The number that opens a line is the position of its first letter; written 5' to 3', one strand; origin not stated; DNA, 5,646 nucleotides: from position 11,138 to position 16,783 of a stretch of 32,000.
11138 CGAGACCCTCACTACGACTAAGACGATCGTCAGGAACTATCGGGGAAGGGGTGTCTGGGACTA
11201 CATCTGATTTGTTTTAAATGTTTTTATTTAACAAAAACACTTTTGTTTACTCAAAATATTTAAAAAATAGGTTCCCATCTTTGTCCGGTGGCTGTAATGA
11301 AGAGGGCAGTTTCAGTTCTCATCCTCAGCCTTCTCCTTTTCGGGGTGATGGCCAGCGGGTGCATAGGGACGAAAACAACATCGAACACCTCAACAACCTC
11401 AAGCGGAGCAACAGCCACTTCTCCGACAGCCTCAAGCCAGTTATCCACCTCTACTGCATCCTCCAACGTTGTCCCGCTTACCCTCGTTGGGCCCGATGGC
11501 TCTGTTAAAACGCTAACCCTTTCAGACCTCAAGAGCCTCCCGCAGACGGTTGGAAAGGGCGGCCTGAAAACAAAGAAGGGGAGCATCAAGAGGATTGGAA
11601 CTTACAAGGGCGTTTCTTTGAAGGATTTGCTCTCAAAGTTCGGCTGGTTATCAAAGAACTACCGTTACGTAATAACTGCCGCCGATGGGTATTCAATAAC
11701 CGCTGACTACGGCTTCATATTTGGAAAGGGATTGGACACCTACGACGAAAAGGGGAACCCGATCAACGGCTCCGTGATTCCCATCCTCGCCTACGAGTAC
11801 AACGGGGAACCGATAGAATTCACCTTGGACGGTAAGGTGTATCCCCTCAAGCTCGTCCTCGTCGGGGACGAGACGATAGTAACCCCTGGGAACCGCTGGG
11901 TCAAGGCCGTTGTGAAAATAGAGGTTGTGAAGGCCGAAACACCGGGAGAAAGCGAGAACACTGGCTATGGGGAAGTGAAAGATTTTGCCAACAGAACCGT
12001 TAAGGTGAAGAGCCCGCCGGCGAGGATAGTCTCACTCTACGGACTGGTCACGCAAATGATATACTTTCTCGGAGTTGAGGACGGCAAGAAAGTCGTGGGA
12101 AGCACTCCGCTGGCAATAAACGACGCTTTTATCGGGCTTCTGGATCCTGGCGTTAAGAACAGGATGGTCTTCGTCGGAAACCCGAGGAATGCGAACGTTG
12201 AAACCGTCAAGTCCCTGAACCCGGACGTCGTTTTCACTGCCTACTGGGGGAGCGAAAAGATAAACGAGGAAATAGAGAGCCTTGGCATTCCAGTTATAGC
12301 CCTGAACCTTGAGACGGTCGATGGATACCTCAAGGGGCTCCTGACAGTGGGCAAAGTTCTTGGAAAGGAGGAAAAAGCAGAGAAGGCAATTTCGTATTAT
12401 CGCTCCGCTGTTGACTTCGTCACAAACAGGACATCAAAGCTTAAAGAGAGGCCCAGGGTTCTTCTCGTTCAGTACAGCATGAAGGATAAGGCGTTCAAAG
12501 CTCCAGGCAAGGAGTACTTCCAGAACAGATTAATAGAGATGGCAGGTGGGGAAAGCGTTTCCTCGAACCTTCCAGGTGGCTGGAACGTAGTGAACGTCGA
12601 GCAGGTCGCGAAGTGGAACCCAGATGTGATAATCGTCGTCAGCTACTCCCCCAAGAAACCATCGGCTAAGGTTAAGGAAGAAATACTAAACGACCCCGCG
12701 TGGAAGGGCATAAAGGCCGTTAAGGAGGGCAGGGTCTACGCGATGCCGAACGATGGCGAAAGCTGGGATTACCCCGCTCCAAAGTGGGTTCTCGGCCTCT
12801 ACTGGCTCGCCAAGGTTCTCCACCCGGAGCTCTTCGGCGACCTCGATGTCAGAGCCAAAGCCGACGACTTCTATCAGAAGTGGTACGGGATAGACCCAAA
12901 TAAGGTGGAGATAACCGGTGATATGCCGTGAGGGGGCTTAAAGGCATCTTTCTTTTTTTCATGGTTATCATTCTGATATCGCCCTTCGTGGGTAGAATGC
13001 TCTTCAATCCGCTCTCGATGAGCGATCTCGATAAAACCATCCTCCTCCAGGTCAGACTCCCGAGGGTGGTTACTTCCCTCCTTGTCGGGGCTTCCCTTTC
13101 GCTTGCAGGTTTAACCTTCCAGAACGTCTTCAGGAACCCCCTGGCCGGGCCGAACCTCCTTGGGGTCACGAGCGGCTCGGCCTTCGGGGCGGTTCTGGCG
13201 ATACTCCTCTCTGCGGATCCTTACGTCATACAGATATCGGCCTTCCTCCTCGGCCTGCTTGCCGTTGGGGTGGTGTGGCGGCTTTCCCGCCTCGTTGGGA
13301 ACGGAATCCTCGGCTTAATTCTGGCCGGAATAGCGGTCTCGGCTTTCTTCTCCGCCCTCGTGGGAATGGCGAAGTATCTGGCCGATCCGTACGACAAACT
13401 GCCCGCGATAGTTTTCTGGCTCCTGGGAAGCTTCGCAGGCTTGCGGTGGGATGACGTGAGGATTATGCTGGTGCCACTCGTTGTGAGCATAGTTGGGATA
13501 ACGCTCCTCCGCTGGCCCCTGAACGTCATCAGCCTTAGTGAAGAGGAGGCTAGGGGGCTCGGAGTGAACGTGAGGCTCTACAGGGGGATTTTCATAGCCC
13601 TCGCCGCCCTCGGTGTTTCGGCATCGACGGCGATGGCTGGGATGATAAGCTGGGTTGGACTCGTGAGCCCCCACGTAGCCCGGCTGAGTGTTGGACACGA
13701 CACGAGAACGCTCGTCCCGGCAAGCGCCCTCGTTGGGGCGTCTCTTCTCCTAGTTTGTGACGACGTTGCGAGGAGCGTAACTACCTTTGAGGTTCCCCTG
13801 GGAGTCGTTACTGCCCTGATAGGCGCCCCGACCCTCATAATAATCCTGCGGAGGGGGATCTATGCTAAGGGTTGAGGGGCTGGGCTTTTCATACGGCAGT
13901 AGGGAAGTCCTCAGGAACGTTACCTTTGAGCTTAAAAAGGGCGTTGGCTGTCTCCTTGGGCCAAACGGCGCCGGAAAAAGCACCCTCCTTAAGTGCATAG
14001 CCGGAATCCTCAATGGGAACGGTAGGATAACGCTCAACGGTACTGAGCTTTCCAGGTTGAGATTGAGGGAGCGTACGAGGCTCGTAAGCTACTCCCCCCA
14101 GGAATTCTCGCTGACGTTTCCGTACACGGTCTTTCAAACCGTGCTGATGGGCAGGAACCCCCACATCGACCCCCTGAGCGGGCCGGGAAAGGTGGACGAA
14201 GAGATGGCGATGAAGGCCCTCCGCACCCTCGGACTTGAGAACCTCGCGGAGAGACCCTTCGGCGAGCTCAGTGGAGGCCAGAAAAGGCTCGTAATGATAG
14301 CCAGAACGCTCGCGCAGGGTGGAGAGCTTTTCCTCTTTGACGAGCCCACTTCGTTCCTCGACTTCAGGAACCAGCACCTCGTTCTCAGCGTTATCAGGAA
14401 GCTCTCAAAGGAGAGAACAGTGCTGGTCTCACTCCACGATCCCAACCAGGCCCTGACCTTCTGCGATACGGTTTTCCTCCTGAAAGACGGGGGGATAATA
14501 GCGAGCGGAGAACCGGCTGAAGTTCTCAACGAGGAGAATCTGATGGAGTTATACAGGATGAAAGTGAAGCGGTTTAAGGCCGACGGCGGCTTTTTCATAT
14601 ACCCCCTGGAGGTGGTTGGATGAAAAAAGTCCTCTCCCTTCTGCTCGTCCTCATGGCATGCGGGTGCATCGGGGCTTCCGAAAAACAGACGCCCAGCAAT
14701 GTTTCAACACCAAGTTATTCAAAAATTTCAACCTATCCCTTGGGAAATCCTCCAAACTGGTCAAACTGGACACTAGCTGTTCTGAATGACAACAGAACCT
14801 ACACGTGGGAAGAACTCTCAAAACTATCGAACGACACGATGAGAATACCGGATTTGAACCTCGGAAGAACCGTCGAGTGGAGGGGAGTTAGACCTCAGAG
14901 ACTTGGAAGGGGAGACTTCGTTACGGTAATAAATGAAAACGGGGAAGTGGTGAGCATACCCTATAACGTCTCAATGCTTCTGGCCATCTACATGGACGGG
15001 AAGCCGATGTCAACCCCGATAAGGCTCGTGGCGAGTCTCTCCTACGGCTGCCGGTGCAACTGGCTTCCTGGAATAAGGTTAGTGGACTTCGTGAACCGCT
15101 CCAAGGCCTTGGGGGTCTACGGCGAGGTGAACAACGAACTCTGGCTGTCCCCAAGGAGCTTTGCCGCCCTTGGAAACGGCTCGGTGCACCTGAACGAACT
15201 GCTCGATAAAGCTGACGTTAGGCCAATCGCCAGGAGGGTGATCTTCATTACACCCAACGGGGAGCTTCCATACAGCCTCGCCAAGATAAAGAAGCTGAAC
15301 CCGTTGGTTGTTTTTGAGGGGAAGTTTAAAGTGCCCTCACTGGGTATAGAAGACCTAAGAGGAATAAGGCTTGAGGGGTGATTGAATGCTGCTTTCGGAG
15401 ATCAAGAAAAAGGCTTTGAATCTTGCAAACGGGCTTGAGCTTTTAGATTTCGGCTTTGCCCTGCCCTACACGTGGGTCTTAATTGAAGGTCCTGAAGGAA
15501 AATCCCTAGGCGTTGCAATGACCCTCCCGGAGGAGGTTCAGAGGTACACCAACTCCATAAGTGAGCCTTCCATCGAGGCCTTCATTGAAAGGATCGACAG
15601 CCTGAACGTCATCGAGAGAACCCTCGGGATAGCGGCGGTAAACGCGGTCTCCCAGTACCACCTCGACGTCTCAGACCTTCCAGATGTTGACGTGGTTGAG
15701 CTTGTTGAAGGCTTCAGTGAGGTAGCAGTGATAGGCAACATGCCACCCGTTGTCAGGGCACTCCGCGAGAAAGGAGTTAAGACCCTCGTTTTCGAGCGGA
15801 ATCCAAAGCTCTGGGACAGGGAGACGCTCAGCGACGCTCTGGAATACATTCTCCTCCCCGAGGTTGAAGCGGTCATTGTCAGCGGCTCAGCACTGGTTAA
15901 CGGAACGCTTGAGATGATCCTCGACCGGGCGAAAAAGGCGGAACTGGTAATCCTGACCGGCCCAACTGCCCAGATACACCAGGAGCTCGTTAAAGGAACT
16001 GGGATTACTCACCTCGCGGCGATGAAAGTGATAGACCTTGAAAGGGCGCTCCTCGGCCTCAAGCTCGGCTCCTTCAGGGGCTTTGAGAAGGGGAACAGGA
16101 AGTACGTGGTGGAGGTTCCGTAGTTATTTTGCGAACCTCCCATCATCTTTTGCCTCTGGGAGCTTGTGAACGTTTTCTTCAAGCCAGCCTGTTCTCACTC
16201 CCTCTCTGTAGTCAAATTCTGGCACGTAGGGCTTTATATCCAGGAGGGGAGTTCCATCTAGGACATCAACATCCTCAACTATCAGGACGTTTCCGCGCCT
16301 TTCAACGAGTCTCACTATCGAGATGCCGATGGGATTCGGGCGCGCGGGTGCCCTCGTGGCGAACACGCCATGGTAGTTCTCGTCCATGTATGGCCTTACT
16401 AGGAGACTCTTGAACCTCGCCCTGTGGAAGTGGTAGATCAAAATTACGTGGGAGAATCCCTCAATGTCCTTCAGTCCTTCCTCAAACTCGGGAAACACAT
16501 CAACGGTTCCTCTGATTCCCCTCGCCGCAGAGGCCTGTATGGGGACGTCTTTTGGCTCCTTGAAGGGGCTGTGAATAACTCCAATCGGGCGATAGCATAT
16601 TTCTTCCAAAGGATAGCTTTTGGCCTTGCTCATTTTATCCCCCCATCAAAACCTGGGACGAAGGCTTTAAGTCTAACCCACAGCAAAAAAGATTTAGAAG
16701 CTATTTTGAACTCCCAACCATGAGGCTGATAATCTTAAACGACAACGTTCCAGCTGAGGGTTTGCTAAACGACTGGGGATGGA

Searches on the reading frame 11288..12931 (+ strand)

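Call 6: search_protein_families(library=pfam, proteins=[window:11288-12931:+], max_evalue=0.001)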
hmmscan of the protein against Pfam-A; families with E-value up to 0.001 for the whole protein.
window:11288-12931:+ (547 aa): 2 families
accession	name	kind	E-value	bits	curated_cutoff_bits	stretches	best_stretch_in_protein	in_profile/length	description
PF01497.23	Peripla_BP_2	-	5.9e-35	121.2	27.5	1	247-488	1-233/235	Periplasmic binding protein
PF00174.25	Oxidored_molyb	-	3e-07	30.6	24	1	93-220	59-167/169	Oxidoreductase molybdopterin binding domain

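Call 95: search_protein_families(library=ncbifam, proteins=[window:11288-12928:+], max_evalue=0.00001)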
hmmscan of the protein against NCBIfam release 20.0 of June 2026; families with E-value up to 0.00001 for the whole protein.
window:11288-12928:+ (547 aa): 8 families
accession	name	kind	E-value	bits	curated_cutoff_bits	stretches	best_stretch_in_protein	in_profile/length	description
TIGR04281.1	peripla_PGF_1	equivalog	4.6e-27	95.1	325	1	230-523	7-276/330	PGF-CTERM-anchored ABC transporter substrate-binding protein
TIGR03659.1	IsdE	equivalog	4.7e-26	91.6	298.65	1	294-487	77-268/292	heme ABC transporter substrate-binding protein IsdE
NF010649.0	PRK14048.1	equivalog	3.9e-14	52.6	374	1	297-527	107-354/374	ferrichrome/ferrioxamine B periplasmic transporter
NF002894.0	PRK03379.1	equivalog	4.9e-13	48.8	234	1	292-454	59-218/266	vitamin B12 ABC transporter substrate-binding protein BtuF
TIGR03868.1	F420-O_ABCperi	hypoth_equivalog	1.1e-10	41.2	392.4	1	237-484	10-260/287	putative F420-0 ABC transporter substrate-binding protein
NF008501.1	PRK11411.1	subfamily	8.3e-10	38.1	320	1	296-493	86-274/303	Fe(3+) dicitrate ABC transporter substrate-binding protein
NF047879.1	catechol_SstD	exception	2.8e-09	36.4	450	1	228-486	56-316/343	ferrated catecholamine ABC transporter substrate-binding lipoprotein SstD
NF008200.0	PRK10957.1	equivalog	2.4e-07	30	205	0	294-490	108-309/330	Fe2+-enterobactin ABC transporter substrate-binding protein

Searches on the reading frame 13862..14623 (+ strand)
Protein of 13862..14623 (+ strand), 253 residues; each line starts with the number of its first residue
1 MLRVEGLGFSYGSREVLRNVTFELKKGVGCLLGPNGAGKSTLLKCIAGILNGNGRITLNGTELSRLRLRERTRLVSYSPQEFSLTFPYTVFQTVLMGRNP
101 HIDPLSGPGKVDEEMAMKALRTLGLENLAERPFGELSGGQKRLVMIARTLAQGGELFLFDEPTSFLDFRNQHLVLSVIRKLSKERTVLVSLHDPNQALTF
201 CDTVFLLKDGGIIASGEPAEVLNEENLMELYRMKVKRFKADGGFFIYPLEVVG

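Call 7: search_protein_families(library=pfam, proteins=[window:13862-14623:+], max_evalue=0.001)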
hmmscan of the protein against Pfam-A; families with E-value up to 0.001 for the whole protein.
window:13862-14623:+ (253 aa): 5 families
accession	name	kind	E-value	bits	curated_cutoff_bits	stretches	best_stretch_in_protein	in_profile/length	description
PF00005.33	ABC_tran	-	4.5e-28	99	25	1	17-164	1-137/137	ABC transporter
PF13304.12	AAA_21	-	7.3e-13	49.7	27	2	114-194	220-300/304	AAA domain, putative AbiEii toxin, Type IV TA system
PF02463.25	SMC_N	-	1.4e-12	48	40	1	18-196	16-201/220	RecF/RecN/SMC N terminal domain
PF13476.12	AAA_23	-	2.3e-08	35.3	27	1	18-55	11-48/201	AAA domain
PF13555.12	AAA_29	-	1e-05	25.6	27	1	20-59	15-55/61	P-loop containing region of AAA domain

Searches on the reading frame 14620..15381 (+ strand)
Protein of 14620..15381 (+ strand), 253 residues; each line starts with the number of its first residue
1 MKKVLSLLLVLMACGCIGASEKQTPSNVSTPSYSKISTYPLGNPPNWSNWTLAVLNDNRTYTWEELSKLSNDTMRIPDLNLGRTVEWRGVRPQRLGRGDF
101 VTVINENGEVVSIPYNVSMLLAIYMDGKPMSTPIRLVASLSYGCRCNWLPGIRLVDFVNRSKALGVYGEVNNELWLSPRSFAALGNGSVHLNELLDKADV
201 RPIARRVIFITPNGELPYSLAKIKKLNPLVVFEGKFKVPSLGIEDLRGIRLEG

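Call 7: search_protein_families(library=pfam, proteins=[window:14620-15381:+], max_evalue=0.001)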
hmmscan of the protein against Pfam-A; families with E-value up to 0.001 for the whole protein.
window:14620-15381:+ (253 aa): 0 families

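Call 22: search_protein_families(library=pfam, proteins=[window:14620-15381:+], max_evalue=0.01)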
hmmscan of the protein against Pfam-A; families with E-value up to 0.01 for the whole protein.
window:14620-15381:+ (253 aa): 1 family
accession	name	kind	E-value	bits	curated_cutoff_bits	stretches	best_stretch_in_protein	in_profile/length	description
PF00174.25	Oxidored_molyb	-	0.0025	17.8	24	0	115-159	112-165/169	Oxidoreductase molybdopterin binding domain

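Call 95: search_protein_families(library=ncbifam, proteins=[window:14620-15378:+], max_evalue=0.00001)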
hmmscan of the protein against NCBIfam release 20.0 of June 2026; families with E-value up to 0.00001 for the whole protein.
window:14620-15378:+ (253 aa): 0 families

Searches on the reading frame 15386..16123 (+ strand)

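Call 7: search_protein_families(library=pfam, proteins=[window:15386-16123:+], max_evalue=0.001)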
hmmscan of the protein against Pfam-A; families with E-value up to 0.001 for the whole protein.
window:15386-16123:+ (245 aa): 2 families
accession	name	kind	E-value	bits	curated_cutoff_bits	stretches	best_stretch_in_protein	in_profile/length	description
PF04016.18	DUF364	-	1.4e-35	122.5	23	1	107-241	8-144/147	Putative heavy-metal chelation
PF13938.11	DUF4213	-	4.8e-12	46.4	23.5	1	9-89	3-75/75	Putative heavy-metal chelation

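Call 95: search_protein_families(library=ncbifam, proteins=[window:15386-16120:+], max_evalue=0.00001)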
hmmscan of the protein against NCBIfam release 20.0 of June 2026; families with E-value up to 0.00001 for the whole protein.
window:15386-16120:+ (245 aa): 0 families

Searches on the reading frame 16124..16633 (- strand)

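Call 7: search_protein_families(library=pfam, proteins=[window:16124-16633:-], max_evalue=0.001)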
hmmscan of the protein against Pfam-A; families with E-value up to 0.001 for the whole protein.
window:16124-16633:- (169 aa): 1 family
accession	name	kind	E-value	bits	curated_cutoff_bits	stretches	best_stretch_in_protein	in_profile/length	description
PF01980.22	TrmO_N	-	1.9e-41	141.4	26.8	1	29-141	1-116/116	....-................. O N-terminal domain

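Call 95: search_protein_families(library=ncbifam, proteins=[window:16127-16633:-], max_evalue=0.00001)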
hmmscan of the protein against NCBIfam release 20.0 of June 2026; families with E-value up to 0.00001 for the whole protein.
window:16127-16633:- (169 aa): 1 family
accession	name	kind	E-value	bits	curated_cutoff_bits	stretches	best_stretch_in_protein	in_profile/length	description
TIGR00104.1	tRNA_TsaA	equivalog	2.7e-42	144.3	93.25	1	11-142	3-137/143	tRNA (N6-threonylcarbamoyladenosine(37)-N6)-methyltransferase TrmO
